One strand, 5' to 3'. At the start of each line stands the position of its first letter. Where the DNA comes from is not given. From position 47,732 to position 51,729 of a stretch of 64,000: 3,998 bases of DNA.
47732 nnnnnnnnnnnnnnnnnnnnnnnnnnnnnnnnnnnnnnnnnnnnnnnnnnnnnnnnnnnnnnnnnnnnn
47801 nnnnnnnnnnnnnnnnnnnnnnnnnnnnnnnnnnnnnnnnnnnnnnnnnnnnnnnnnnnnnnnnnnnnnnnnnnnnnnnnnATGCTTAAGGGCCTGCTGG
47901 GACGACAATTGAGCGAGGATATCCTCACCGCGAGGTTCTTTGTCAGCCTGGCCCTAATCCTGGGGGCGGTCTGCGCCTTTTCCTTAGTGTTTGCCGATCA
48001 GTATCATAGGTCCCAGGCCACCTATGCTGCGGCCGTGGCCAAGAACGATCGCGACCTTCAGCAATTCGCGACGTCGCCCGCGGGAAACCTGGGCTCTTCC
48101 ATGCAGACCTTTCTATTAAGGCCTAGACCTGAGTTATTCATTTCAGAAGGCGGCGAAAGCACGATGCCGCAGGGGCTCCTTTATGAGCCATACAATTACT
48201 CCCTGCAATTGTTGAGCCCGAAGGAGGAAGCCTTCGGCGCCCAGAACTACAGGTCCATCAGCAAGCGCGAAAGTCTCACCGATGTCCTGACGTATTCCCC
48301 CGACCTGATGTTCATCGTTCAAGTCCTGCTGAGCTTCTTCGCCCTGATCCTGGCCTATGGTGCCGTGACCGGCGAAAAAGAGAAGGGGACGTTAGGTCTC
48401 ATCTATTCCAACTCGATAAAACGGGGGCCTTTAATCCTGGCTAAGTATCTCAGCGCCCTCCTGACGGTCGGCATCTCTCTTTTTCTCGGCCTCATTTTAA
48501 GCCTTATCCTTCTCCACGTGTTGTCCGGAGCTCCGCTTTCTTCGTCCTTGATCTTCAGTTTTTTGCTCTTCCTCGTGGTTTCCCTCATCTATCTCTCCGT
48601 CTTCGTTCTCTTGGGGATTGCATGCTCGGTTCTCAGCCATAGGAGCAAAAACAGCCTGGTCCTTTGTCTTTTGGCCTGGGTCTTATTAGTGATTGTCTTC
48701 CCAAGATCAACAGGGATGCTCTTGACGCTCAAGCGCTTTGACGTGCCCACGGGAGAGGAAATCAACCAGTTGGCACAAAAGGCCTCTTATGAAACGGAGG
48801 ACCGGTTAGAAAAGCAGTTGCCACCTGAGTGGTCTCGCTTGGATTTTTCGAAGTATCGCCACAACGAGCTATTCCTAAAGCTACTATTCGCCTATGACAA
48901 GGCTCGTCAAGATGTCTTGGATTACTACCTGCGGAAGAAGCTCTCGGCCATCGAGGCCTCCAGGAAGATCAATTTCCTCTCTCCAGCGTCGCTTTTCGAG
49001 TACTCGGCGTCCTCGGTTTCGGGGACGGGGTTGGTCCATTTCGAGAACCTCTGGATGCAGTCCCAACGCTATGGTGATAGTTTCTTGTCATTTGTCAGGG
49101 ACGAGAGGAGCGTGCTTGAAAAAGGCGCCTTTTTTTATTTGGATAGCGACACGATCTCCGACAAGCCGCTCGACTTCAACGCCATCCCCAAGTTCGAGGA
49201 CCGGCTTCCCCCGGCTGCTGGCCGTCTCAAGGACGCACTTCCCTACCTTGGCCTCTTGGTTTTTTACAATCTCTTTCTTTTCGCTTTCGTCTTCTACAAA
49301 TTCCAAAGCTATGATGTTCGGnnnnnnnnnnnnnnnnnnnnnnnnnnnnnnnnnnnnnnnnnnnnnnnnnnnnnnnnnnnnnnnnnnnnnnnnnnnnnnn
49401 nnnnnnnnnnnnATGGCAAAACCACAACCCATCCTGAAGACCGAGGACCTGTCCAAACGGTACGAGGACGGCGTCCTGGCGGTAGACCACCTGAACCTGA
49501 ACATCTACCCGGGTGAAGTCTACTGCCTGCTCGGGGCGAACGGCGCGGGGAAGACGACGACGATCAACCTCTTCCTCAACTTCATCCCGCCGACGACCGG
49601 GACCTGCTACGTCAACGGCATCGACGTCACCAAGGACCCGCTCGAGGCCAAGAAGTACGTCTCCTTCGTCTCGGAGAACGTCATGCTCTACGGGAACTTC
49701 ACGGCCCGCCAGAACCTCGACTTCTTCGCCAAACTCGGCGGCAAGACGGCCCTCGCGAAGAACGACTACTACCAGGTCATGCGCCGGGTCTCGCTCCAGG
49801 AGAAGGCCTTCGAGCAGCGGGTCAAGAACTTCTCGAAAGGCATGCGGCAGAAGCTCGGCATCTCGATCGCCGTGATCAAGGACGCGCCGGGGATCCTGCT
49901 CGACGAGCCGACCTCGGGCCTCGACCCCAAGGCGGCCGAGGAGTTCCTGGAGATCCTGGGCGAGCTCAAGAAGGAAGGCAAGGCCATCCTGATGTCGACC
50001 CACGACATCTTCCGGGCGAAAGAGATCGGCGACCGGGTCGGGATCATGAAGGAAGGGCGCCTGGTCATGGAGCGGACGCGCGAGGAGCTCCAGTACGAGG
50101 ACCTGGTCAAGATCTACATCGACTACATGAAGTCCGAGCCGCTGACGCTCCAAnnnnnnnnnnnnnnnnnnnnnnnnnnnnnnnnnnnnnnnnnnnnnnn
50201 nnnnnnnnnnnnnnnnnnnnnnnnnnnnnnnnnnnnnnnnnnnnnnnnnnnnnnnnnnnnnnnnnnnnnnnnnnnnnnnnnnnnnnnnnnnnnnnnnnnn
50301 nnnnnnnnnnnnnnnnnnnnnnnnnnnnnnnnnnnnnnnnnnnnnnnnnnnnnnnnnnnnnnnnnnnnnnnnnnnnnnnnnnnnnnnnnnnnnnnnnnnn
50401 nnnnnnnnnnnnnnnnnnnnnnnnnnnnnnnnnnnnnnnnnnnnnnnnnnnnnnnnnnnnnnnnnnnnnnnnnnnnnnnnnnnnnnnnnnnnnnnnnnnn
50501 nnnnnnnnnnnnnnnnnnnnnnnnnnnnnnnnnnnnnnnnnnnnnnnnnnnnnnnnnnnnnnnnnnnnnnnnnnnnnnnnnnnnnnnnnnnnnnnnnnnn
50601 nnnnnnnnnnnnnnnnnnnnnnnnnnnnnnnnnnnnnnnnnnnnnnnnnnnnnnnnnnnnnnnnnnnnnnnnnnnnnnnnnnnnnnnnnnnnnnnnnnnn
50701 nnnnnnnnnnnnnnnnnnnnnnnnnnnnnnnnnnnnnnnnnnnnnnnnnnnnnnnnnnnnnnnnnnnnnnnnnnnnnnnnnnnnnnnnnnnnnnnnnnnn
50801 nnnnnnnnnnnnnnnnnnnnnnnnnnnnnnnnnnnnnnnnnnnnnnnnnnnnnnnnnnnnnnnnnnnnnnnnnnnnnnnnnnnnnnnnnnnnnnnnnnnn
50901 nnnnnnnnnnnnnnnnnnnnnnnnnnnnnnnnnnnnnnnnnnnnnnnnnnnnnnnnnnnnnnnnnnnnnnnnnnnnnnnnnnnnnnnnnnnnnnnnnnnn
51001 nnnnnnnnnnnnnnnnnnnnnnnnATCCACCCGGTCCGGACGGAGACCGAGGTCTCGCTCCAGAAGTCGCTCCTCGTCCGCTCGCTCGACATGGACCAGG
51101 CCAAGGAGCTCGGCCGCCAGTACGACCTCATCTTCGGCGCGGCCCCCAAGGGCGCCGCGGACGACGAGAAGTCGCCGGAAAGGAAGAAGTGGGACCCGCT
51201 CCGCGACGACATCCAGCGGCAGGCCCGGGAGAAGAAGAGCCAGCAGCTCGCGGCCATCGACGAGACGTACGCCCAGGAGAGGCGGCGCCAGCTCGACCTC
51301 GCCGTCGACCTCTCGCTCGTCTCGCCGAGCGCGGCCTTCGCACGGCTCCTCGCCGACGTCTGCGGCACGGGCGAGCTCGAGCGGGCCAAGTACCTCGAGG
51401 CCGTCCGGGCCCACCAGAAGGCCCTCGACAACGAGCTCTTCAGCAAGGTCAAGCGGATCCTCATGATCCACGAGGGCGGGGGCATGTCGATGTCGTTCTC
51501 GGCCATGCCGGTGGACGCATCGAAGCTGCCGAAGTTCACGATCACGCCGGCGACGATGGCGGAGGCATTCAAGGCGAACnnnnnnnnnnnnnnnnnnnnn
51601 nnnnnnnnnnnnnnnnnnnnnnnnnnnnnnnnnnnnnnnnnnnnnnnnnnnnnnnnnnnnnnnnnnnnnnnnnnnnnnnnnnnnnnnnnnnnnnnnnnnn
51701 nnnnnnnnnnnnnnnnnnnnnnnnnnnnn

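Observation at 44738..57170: Eight permease paralogs share a fixed architecture and conserved termini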

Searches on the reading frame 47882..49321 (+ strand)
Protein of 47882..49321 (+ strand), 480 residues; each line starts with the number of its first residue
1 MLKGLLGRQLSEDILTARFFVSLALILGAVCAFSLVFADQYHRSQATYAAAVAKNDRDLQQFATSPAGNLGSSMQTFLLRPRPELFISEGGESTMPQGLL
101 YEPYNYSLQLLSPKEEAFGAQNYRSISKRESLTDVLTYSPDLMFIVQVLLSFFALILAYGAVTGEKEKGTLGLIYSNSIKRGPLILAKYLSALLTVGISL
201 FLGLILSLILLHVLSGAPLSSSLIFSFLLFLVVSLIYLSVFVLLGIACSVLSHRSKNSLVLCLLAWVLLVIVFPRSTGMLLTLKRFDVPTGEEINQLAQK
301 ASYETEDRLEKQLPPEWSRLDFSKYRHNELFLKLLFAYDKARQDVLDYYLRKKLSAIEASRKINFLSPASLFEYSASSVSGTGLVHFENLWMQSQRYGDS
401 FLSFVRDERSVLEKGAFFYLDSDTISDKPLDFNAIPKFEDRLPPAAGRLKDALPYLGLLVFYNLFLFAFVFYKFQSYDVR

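Call 7: search_protein_families(library=pfam, proteins=[window:47882-49321:+], max_evalue=0.1)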
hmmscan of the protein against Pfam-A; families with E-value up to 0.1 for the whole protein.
window:47882-49321:+ (480 aa): 3 families
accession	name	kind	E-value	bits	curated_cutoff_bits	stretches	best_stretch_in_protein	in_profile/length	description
PF12679.13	ABC2_membrane_2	-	5.7e-25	88.6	27.2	1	21-383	18-246/283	ABC-2 family transporter protein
PF12698.13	ABC2_membrane_3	-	2.5e-06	27.3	31.6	1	95-273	135-287/347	ABC-2 family transporter protein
PF13346.12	ABC2_membrane_5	-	0.00018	21.5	25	1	137-265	30-153/205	ABC-2 family transporter protein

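Call 8: search_protein_families(library=ncbifam, proteins=[window:47882-49321:+], max_evalue=0.1)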
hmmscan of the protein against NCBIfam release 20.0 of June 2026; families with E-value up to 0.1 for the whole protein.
window:47882-49321:+ (480 aa): 3 families
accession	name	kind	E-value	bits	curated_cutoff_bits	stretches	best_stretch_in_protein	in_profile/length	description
NF038293.1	permease_SagH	equivalog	5.5e-05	22.1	450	1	149-272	187-300/370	SagH family ABC transporter permease subunit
NF041647.1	ABC_perm_CPBP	equivalog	6.5e-05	21.9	435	1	143-274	196-330/636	ABC transporter permease subunit/CPBP intramembrane protease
TIGR03518.1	ABC_perm_GldF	equivalog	9.4e-05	22.5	288.5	1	155-273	66-179/240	gliding motility-associated ABC transporter permease subunit GldF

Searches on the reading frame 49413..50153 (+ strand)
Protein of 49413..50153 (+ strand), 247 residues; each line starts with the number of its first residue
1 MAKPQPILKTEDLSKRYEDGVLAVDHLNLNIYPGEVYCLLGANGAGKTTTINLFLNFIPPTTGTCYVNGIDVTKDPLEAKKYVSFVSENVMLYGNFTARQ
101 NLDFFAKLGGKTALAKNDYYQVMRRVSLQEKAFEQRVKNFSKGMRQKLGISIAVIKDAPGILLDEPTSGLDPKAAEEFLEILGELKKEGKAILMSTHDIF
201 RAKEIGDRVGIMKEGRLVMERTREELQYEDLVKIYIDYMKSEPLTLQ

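Call 7: search_protein_families(library=pfam, proteins=[window:49413-50153:+], max_evalue=0.1)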
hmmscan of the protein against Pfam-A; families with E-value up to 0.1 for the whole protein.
window:49413-50153:+ (247 aa): 7 families
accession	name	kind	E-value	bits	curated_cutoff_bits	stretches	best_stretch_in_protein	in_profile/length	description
PF00005.33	ABC_tran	-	3.9e-26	92.7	25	1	25-168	2-137/137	ABC transporter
PF13304.12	AAA_21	-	2.8e-15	57.6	27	1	134-199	232-300/304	AAA domain, putative AbiEii toxin, Type IV TA system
PF02463.25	SMC_N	-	0.0037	17.2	40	0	148-198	149-199/220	RecF/RecN/SMC N terminal domain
PF00448.28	SRP54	-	0.011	15.8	22.7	0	36-52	3-19/196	SRP54-type protein, GTPase domain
PF13401.12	AAA_22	-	0.015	16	27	1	36-170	7-96/130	AAA domain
PF13175.12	AAA_15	-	0.02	15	32.1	0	36-57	25-46/374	AAA ATPase domain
PF13173.12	AAA_14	-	0.069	13.6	27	0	35-78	3-46/129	AAA domain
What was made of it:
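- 49413..50156 (+): The only ABC ATPase gene in the window (247 aa). PF00005 92.7 bits (call 7).
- On ABC transporter (general): 49413-50156 scores 92.7 bits on PF00005 (call 7).
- Checked: An ABC ATPase gene (49413-50156) sits inside the array, between P3 and P4 (call 7).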

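Call 8: search_protein_families(library=ncbifam, proteins=[window:49413-50153:+], max_evalue=0.1)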
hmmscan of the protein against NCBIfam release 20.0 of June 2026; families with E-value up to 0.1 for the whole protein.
window:49413-50153:+ (247 aa): 196 families (the best 25 are shown)
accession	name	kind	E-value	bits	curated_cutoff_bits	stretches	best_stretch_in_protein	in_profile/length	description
TIGR01188.1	drrA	subfamily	2e-56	191.5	312.45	1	15-227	1-212/302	daunorubicin resistance ABC transporter, ATP-binding protein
NF033858.1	ABC2_perm_RbbA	equivalog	4.5e-44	150.6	1050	1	5-239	264-501/909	ribosome-associated ATPase/putative transporter RbbA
TIGR03740.1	galliderm_ABC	subfamily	2.6e-43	148.3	309.75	1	8-238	1-221/223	lantibiotic protection ABC transporter ATP-binding subunit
TIGR03522.1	GldA_ABC_ATP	equivalog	6.9e-41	140.7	402.6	1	9-233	4-226/301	gliding motility-associated ABC transporter ATP-binding subunit GldA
NF010060.0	PRK13537.1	equivalog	1.1e-39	136.2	521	1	5-230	13-237/314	nodulation factor ABC transporter ATP-binding protein NodI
NF047930.1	ABC_ATP_B6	equivalog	9.5e-35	120.1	670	1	7-229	2-226/510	putative B6 ABC transporter ATP-binding protein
NF047565.1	PSM_export_PmtA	equivalog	1.1e-34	120.1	350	1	16-228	9-217/282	phenol-soluble modulin export ABC transporter ATP-binding protein PmtA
NF010059.0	PRK13536.1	equivalog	1.6e-34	119.2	549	1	9-230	45-265/342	nodulation factor ABC transporter ATP-binding protein NodI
TIGR01186.1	proV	subfamily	6.1e-34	117.7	326.6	1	21-226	6-217/363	betaine/proline/choline family ABC transporter ATP-binding protein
TIGR03864.1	PQQ_ABC_ATP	hypoth_equivalog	8.9e-34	117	302.25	1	8-229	2-222/236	ABC transporter, ATP-binding subunit, PQQ-dependent alcohol dehydrogenase system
TIGR01257.1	rim_protein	equivalog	3.7e-33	113.6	4012.85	1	15-222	936-1143/2272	rim ABC transporter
TIGR01288.1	nodI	equivalog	2.7e-32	112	424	1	12-230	9-226/303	nodulation factor ABC transporter ATP-binding protein NodI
NF007253.0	PRK09700.1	equivalog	2.8e-32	112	772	1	5-236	3-242/510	D-allose ABC transporter ATP-binding protein AlsA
TIGR02315.1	ABC_phnC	equivalog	9.2e-32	110.4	266.1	1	7-235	1-242/243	phosphonate ABC transporter ATP-binding protein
TIGR04406.1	LPS_export_lptB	equivalog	1.4e-31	109.7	240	1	8-233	2-229/239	LPS export ABC transporter ATP-binding protein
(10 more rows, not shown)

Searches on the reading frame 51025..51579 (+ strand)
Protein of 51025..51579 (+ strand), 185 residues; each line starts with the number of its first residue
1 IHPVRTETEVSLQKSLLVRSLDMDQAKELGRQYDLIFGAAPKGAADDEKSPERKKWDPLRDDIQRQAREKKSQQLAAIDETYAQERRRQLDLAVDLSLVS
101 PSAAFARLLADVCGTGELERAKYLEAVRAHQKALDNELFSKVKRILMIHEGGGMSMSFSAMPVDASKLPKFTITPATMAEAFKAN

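Call 71: search_protein_representatives(protein=window:51025-51579:+)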
Query: 185 residues. Proteins with E-value up to 0.001 (for the whole library): 81; up to 1e-10: 14; up to 1e-30: 5. The best 81 are listed.
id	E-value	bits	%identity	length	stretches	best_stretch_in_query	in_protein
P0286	1.6e-60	220.2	65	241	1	1-155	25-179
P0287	2.2e-47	177.5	50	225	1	1-185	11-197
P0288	1.2e-43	165.4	83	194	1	80-175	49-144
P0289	1.1e-42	162.2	44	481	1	1-183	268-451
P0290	3.4e-36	141.1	55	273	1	39-185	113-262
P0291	2.4e-29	118.8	36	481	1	2-185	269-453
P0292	5.1e-27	111.2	66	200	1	95-179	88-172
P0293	5.7e-25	104.6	48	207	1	11-155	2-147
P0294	3.4e-22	95.6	32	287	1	17-184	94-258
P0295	1.5e-20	90.2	43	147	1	79-185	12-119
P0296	6.1e-20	88.2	36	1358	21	111-146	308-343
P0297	2.7e-16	76.4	32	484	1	1-183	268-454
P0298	2.4e-12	63.5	29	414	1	2-134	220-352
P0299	6.0e-11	59.0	36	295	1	53-181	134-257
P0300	1.5e-10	57.7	26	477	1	3-179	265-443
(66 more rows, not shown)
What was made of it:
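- Tried and rejected: In those long enough to judge (about 400 aa or more), nearly all place the match at about residue 265-450 (call 71).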
